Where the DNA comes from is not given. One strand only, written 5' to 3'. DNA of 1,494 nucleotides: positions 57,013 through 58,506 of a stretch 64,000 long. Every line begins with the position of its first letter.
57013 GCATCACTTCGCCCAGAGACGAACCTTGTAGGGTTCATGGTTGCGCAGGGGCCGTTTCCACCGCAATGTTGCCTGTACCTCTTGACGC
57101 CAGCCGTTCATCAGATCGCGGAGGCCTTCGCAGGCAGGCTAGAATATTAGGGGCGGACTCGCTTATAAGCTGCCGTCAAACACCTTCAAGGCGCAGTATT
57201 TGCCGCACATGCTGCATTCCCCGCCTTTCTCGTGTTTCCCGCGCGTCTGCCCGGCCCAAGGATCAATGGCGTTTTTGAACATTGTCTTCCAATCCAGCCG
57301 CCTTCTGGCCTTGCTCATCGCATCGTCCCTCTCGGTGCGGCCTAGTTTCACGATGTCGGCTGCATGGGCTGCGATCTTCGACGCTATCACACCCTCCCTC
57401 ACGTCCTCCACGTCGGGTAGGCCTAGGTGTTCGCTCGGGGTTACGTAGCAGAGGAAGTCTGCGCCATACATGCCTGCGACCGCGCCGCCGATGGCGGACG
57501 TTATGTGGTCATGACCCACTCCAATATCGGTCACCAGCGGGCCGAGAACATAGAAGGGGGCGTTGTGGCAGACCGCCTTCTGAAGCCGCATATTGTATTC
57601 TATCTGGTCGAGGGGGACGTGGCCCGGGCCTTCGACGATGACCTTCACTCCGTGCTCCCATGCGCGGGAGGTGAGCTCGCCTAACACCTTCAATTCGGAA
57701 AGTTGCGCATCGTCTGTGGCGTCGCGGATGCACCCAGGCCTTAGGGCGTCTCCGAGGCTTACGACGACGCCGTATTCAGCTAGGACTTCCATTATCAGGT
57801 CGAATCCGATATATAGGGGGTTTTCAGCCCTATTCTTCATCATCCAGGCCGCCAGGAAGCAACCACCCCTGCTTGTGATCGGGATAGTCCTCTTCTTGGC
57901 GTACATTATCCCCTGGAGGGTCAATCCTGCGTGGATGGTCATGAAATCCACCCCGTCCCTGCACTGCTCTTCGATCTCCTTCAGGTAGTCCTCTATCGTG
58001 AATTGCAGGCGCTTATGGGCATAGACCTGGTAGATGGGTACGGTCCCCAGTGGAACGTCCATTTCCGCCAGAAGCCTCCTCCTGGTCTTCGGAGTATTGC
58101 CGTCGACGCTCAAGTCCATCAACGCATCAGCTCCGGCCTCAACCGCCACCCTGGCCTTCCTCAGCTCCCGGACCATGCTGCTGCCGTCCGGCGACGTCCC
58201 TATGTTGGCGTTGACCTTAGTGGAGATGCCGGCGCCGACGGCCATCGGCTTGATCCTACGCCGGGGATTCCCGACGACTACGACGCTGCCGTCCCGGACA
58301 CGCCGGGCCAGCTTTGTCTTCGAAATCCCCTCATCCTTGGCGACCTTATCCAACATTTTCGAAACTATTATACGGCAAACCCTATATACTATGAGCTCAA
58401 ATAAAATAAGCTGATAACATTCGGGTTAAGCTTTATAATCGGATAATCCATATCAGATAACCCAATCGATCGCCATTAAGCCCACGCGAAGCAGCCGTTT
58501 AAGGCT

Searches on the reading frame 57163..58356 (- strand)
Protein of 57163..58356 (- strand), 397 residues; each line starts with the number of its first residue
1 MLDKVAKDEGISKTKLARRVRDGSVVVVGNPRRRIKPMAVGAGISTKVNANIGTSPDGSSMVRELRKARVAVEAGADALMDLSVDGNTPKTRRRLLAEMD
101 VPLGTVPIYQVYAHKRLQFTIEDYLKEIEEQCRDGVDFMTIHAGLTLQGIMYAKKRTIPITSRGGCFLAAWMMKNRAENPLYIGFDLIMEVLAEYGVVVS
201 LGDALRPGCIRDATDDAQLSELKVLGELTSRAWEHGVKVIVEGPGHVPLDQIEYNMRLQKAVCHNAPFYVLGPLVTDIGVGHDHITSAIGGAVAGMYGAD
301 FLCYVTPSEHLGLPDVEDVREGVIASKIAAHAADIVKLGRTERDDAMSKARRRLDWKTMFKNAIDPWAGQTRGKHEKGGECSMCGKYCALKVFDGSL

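Call 66: search_protein_families(library=pfam, proteins=[window:57163-58356:-], max_evalue=0.001)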
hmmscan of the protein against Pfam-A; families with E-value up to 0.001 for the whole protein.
window:57163-58356:- (397 aa): 1 family
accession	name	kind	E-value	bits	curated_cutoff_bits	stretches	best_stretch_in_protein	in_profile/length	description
PF01964.24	ThiC_Rad_SAM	-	9.2e-168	558.8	25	1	2-393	15-418/420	Radical SAM ThiC family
